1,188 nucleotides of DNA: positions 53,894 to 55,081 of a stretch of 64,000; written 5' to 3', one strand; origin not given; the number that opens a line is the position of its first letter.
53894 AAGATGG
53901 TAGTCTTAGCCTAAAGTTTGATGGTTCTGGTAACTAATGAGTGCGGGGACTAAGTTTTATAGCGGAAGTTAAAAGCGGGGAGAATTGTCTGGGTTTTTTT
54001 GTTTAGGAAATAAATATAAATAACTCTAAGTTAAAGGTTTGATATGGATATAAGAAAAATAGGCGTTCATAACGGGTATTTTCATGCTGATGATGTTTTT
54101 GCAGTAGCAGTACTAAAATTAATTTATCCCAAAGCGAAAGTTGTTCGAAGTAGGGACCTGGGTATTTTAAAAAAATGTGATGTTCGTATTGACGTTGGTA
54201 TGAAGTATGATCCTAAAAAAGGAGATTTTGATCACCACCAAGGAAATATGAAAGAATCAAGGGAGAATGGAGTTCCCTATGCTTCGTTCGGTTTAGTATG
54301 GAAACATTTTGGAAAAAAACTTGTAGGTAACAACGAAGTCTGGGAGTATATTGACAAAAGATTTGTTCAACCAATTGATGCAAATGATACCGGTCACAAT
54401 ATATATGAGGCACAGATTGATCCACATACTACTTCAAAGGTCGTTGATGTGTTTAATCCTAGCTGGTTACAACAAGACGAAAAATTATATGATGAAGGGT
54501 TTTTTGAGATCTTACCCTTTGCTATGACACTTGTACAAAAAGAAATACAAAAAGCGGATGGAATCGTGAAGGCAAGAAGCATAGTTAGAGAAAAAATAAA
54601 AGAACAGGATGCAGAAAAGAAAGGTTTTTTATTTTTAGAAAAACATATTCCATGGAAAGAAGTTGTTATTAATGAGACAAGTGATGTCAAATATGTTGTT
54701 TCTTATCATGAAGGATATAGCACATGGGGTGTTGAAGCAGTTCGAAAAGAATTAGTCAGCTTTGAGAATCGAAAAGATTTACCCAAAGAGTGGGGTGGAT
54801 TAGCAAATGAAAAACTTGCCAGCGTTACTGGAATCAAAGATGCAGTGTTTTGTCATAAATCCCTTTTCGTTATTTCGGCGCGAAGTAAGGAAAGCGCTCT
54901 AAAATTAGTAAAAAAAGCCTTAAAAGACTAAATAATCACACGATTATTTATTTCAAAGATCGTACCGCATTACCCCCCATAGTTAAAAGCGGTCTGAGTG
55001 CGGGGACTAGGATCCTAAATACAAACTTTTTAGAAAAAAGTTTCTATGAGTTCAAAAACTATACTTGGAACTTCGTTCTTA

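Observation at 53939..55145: Nested direct repeats resembling the tRNA-Leu 3' end bracket the MYG1-like gene - possible integration scars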

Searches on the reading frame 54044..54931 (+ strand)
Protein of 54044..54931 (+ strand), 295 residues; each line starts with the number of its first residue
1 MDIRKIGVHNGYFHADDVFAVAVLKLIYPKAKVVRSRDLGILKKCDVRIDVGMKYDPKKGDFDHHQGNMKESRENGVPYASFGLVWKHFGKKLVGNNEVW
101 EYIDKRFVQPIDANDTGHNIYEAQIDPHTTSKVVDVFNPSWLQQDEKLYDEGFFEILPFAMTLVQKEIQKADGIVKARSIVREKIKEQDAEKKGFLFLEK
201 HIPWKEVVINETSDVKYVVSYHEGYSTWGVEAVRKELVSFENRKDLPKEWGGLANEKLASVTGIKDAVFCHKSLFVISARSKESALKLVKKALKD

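Call 8: find_encoding_contigs(protein=window:54044-54931:+, flank=10000, max_places=10)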
Protein window:54044-54931:+ (295 aa): 2 contigs read that carry it; 1 place shown.
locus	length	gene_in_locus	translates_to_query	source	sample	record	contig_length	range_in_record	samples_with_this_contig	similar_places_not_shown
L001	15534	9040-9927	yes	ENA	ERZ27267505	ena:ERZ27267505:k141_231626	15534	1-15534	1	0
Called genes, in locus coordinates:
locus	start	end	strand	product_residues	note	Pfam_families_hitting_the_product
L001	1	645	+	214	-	?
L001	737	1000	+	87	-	-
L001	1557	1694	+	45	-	-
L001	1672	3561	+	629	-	-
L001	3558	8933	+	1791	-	-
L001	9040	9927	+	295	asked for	PF03690:MYG1_exonuc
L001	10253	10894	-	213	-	-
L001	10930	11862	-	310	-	PF08271:Zn_Ribbon_TF, PF00382:TFIIB, PF04545:Sigma70_r4 (faint), PF00382:TFIIB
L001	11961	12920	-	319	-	-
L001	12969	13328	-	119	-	PF01201:Ribosomal_S8e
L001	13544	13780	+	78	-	PF14438:SM-ATX (weak), PF01423:LSM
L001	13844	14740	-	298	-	PF13691:Lactamase_B_4 (faint), PF23023:Anti-Pycsar_Apyc1, PF00753:Lactamase_B, PF12706:Lactamase_B_2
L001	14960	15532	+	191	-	?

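Call 10: search_protein_families(library=pfam, proteins=[window:54044-54931:+])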
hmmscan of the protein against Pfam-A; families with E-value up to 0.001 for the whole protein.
window:54044-54931:+ (295 aa): 1 family
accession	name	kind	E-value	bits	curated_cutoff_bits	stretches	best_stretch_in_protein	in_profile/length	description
PF03690.18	MYG1_exonuc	-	7.1e-77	259.6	22.1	1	5-293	1-318/318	Uncharacterised protein family (UPF0160)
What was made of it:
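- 54044..54931 (+): MYG1/UPF0160-family gene (295 aa), intact. Pfam PF03690, E = 7e-77, full-length match (call 10).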

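Call 11: find_homologous_proteins(query=window:54044-54931:+, max_evalue=1e-20)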
Query window:54044-54931:+ (295 aa): 2273 proteins with E <= 1e-20 among 3154 candidates; the best 120 are listed.
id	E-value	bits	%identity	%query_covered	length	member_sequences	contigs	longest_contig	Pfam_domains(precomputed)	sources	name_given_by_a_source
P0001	5.2e-196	668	100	100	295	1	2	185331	PF03690.19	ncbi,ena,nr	ncbi:MAG: MYG1 family protein [Nanoarchaeota archaeon]|nr:MYG1 family protein [Nanoarchaeota archaeo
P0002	5.8e-144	497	69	100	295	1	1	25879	PF03690.19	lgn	-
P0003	1.4e-90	322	51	99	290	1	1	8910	PF03690.19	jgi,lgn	-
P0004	1.2e-89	319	51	99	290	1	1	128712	PF03690.19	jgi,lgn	jgi:uncharacterized UPF0160 family protein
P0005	1.5e-89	318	51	99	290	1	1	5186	PF03690.19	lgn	-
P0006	4.4e-89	317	50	96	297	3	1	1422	PF03690.19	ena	-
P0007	3.5e-88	314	50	99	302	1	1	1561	PF03690.19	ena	-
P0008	1.5e-87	312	50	100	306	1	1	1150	PF03690.19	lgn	-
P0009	1.5e-87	312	51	98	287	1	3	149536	PF03690.19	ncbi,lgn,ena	-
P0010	7.6e-87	309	50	99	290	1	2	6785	PF03690.19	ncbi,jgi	jgi:uncharacterized UPF0160 family protein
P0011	7.7e-87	309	51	99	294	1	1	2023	PF03690.19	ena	-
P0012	9.9e-87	309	49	99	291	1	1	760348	PF03690.19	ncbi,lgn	-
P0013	1.4e-86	308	49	99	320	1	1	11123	PF03690.19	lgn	-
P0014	1.8e-86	308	49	98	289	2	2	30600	PF03690.19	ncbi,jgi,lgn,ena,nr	ncbi:metal-dependent hydrolase [Candidatus Pacearchaeota archaeon CG10_big_fil_rev_8_21_14_0_10_34_7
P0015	2.5e-86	308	51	99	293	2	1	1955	PF03690.19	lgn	-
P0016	2.7e-86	308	49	99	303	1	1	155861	PF03690.19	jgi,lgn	jgi:uncharacterized UPF0160 family protein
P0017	5.4e-86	307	49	99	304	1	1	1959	PF03690.19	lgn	-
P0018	5.9e-86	306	49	99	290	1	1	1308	PF03690.19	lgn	-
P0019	1.9e-85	305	51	99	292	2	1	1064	PF03690.19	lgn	-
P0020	2.0e-85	305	50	99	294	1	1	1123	PF03690.19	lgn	-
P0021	2.2e-85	305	49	99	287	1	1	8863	PF03690.19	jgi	-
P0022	1.1e-84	302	50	99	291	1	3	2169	PF03690.19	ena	-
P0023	4.5e-84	300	50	99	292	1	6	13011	PF03690.19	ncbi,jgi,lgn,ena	-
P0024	4.5e-84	300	47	99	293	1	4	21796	PF03690.19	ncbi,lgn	-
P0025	4.9e-84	300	50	98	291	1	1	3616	PF03690.19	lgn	-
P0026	7.7e-84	299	47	99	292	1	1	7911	PF03690.19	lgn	-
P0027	1.5e-83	298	48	100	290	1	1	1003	PF03690.19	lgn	-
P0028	1.7e-83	298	50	99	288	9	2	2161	PF03690.19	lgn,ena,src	-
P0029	8.8e-83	296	47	99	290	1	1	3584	PF03690.19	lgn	-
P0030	1.5e-82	295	46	99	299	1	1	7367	PF03690.19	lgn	-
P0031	2.7e-82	294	49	98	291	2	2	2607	PF03690.19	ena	-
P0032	2.7e-82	294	46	98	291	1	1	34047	PF03690.19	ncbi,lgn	ncbi:MAG: MYG1 family protein [Nanoarchaeota archaeon]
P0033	3.0e-82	294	49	99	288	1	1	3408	PF03690.19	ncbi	-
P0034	7.1e-82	293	48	99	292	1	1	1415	PF03690.19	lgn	-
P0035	8.3e-82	293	46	99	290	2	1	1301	PF03690.19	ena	-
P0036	7.8e-81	290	45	99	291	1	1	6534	PF03690.19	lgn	-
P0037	9.5e-81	289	49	99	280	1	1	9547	PF03690.19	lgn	-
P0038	3.3e-80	288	47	99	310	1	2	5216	PF03690.19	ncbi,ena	-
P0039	7.5e-80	286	52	86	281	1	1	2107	PF03690.19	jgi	-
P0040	1.4e-79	286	47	98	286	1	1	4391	PF03690.19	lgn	-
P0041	5.7e-79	283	49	99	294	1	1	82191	PF03690.19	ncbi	-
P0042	8.8e-79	283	47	98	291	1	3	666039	PF03690.19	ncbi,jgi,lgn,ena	-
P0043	2.5e-78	281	47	99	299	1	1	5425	PF03690.19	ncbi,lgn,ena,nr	ncbi:MAG: MYG1 family protein [Nanoarchaeota archaeon]|nr:MYG1 family protein [Nanoarchaeota archaeo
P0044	2.7e-78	281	46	99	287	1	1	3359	PF03690.19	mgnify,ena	mgnify:FL=1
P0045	2.7e-78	281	46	99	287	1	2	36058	PF03690.19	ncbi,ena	ncbi:MAG: MYG1 family protein [Nanoarchaeota archaeon]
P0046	3.1e-78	281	47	98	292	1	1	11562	PF03690.19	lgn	-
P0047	4.4e-78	281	46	99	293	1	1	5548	PF03690.19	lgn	-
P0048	6.4e-78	280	45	98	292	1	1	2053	PF03690.19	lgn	-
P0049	1.2e-77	279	45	97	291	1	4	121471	PF03690.19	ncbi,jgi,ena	-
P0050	1.5e-77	279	45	98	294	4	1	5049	PF03690.19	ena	-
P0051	2.0e-77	278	47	99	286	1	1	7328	PF03690.19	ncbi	-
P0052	5.6e-77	277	47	99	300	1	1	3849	PF03690.19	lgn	-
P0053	7.3e-77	277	46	98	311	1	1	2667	PF03690.19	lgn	-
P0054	1.1e-76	276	44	99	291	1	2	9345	PF03690.19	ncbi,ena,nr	ncbi:MYG1 family protein [Candidatus Pacearchaeota archaeon]|nr:MYG1 family protein [Candidatus Pace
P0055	1.1e-76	276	47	99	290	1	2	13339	PF03690.19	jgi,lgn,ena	-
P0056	1.2e-76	276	44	99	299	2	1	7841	PF03690.19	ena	-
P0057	1.5e-76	276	46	99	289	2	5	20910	PF03690.19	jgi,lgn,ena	-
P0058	2.2e-76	275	44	98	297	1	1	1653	PF03690.19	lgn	-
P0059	2.6e-76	275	45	99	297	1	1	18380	PF03690.19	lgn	-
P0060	6.2e-76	274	44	100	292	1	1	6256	PF03690.19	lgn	-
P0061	8.0e-76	273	45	99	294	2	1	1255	PF03690.19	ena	-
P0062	8.1e-76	273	45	98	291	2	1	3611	PF03690.19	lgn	-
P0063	9.0e-76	273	46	99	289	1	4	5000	PF03690.19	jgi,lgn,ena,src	-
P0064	2.0e-75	272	45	100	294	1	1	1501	PF03690.19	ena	-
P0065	2.0e-75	272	48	99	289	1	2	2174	PF03690.19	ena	-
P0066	2.7e-75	271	45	98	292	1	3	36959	PF03690.19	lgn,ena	-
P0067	2.7e-75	271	46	99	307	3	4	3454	PF03690.19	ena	-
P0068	3.0e-75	271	45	99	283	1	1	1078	PF03690.19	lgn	-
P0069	1.2e-74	269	45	99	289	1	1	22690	PF03690.19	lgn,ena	-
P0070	1.9e-74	269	42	99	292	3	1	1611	PF03690.19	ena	-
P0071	3.8e-74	268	45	100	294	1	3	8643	PF03690.19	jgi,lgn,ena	jgi:uncharacterized UPF0160 family protein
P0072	7.6e-74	267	45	98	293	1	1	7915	PF03690.19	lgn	-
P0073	7.9e-74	267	44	99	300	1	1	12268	PF03690.19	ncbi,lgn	-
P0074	9.5e-74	266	44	98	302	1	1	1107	PF03690.19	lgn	-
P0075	1.1e-73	266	45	99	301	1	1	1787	PF03690.19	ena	-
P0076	1.8e-73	265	44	98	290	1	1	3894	PF03690.19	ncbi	-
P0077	8.4e-73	263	44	99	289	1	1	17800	PF03690.19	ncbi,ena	-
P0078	1.0e-72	263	43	99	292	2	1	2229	PF03690.19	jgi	-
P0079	1.5e-72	262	45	99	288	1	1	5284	PF03690.19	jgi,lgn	-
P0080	1.8e-72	262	44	95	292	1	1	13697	PF03690.19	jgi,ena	-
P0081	4.0e-72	261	44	99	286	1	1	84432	PF03690.19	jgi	-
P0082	1.3e-71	259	43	98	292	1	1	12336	PF03690.19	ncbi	-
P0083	1.6e-71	259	43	100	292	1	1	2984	PF03690.19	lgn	-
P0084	3.9e-71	258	43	98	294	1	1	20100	PF03690.19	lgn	-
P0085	7.8e-71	257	43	98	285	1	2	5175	PF03690.19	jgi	-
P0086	9.8e-71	256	45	98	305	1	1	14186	PF03690.19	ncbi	-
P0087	1.3e-70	256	45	98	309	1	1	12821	PF03690.19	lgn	-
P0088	1.7e-70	256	44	98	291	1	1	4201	PF03690.19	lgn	-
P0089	4.8e-70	254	44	98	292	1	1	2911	PF03690.19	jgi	jgi:uncharacterized UPF0160 family protein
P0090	5.8e-70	254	40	98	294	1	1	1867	PF03690.19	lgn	-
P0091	8.3e-70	253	44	97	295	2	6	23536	PF03690.19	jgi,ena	-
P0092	1.2e-69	253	44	98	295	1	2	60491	PF03690.19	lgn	-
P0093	1.3e-69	253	44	95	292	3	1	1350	PF03690.19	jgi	jgi:uncharacterized UPF0160 family protein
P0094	1.4e-69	253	44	98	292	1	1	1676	PF03690.19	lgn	-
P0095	1.9e-69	252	45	100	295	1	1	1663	PF03690.19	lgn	-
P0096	2.6e-69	252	44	98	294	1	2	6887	PF03690.19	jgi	jgi:uncharacterized UPF0160 family protein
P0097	3.0e-69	252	43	98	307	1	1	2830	PF03690.19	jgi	jgi:uncharacterized UPF0160 family protein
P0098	3.7e-69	251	43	95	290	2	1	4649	PF03690.19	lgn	-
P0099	4.5e-69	251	42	97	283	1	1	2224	PF03690.19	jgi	jgi:uncharacterized UPF0160 family protein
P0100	4.6e-69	251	43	97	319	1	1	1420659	PF03690.19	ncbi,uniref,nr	ncbi:MYG1 family protein [Patulibacter sp. SYSU D01012]|uniref:MYG1 family protein n=1 Tax=Patulibac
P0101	6.0e-69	251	43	95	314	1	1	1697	PF03690.19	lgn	-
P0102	6.2e-69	251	44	98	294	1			PF03690.19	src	-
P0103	6.7e-69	250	44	96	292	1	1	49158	PF03690.19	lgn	-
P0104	7.7e-69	250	43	98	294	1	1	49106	PF03690.19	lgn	-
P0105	8.4e-69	250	44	97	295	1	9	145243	PF03690.19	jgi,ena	-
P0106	9.3e-69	250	42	99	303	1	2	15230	PF03690.19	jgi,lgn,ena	-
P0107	1.0e-68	250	43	99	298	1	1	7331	PF03690.19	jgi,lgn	-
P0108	1.3e-68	250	44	95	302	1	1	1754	PF03690.19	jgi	-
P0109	1.3e-68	249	43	98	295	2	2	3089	PF03690.19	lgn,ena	-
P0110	1.4e-68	249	42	98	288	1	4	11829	PF03690.19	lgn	-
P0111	1.4e-68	249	42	98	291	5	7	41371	PF03690.19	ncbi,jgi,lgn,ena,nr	ncbi:MYG1 family protein [Candidatus Woesearchaeota archaeon]|nr:MYG1 family protein [Candidatus Woe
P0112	1.7e-68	249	42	99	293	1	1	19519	PF03690.19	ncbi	ncbi:MAG: MYG1 family protein [Nanobdellota archaeon]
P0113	1.7e-68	249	43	98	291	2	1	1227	PF03690.19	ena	-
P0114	2.1e-68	249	44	95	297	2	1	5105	PF03690.19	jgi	jgi:uncharacterized UPF0160 family protein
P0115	2.1e-68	249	41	98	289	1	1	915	PF03690.19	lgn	-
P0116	2.3e-68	249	41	99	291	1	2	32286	PF03690.19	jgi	jgi:uncharacterized UPF0160 family protein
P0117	2.4e-68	249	43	99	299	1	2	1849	PF03690.19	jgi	jgi:uncharacterized UPF0160 family protein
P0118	2.8e-68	248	43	99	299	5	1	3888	PF03690.19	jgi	jgi:uncharacterized UPF0160 family protein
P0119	2.9e-68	248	43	98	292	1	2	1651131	PF03690.19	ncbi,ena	-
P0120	3.9e-68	248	43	98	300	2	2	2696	PF03690.19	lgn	-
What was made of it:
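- On tRNA-targeting integrative element (tyrosine-recombinase type): MYG1 is common in Pacearchaeota/Nanoarchaeota MAGs (call 11).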

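Call 13: find_encoding_contigs(protein=P0002, flank=10000, max_places=4)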
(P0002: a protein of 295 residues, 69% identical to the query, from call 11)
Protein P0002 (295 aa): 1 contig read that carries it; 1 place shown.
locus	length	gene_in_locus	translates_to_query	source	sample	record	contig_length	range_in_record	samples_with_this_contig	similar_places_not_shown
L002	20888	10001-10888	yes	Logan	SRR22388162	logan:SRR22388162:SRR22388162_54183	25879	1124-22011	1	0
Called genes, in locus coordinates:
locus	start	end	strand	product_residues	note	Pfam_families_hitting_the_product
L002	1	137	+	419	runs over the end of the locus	?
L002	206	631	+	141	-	PF00036:EF-hand_1 (faint)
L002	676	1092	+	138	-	-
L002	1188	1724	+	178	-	-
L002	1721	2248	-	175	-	PF01928:CYTH (weak)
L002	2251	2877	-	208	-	-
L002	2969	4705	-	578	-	PF08915:tRNA-Thr_ED, PF00587:tRNA-synt_2b, PF03129:HGTP_anticodon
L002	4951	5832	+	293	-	-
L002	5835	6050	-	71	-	-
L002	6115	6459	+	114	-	-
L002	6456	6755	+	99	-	-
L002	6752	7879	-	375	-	PF00579:tRNA-synt_1b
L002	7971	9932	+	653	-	-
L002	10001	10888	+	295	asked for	PF03690:MYG1_exonuc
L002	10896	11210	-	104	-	-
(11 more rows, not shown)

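Call 14: find_encoding_contigs(protein=P0004, flank=8000, max_places=3)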
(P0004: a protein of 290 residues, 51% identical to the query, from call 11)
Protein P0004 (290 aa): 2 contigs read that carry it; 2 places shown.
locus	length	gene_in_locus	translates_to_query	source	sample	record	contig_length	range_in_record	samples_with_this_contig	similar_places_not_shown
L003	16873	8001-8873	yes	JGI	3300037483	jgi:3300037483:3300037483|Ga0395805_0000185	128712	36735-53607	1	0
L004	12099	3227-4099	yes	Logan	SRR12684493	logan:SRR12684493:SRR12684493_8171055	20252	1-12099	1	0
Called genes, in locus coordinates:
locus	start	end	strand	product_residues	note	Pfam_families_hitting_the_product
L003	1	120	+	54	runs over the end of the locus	-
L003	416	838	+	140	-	-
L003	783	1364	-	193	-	-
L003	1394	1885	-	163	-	-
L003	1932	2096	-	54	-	-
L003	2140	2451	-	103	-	-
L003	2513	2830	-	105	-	-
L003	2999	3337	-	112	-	-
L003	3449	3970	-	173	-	PF03073:TspO_MBR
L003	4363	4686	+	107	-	-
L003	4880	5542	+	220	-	-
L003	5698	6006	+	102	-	PF01096:Zn_ribbon_TFIIS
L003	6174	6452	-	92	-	-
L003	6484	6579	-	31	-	-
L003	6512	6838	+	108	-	-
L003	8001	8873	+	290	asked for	PF03690:MYG1_exonuc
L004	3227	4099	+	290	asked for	PF03690:MYG1_exonuc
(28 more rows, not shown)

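Call 15: find_encoding_contigs(protein=P0009, flank=8000, max_places=3)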
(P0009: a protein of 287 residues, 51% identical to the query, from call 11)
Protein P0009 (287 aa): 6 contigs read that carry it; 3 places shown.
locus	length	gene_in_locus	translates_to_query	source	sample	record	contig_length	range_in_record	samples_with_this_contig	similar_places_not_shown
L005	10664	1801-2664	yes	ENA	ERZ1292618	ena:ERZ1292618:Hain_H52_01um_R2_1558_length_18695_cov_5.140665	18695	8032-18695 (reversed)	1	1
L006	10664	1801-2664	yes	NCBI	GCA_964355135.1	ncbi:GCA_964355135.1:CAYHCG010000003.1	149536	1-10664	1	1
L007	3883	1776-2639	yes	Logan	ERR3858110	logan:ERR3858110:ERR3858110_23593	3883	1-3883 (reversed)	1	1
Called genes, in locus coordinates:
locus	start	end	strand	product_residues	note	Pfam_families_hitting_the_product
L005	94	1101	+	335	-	PF00557:Peptidase_M24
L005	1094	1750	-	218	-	-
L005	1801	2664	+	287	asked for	PF03690:MYG1_exonuc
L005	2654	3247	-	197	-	PF06941:NT5C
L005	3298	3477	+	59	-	-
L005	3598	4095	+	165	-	-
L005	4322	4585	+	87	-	-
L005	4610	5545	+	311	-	-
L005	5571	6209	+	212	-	-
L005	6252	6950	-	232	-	PF00696:AA_kinase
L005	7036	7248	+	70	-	-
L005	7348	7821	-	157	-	-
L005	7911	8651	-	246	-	PF01978:TrmB, PF09339:HTH_IclR (weak)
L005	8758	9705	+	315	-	PF00583:Acetyltransf_1, PF13673:Acetyltransf_10 (faint), PF13508:Acetyltransf_7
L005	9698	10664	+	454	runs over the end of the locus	PF04715:, PF00425:Chorismate_bind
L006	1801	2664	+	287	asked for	PF03690:MYG1_exonuc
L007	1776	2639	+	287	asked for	PF03690:MYG1_exonuc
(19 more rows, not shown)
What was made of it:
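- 54044..54931 (+): The closest homologues sit in unrelated gene contexts (calls 11, 13-15).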

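Call 70: find_related_loci(query=window:54044-54931:+, collection=viral_contigs, flank=5000)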
Query window:54044-54931:+ (295 aa) in viral_contigs; peptide patterns used: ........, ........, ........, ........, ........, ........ (x = any residue, [..] = any of these).
2 stretches matched a pattern, but none encodes a relative of the query by tblastn (E <= 1e-3).
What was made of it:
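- On tRNA-targeting integrative element (tyrosine-recombinase type): There is no viral-contig relative (call 70).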

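Call 72: search_protein_families(library=phrogs, proteins=[window:54044-54931:+], max_evalue=0.01)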
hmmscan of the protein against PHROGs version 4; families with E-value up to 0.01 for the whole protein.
window:54044-54931:+ (295 aa): 0 families
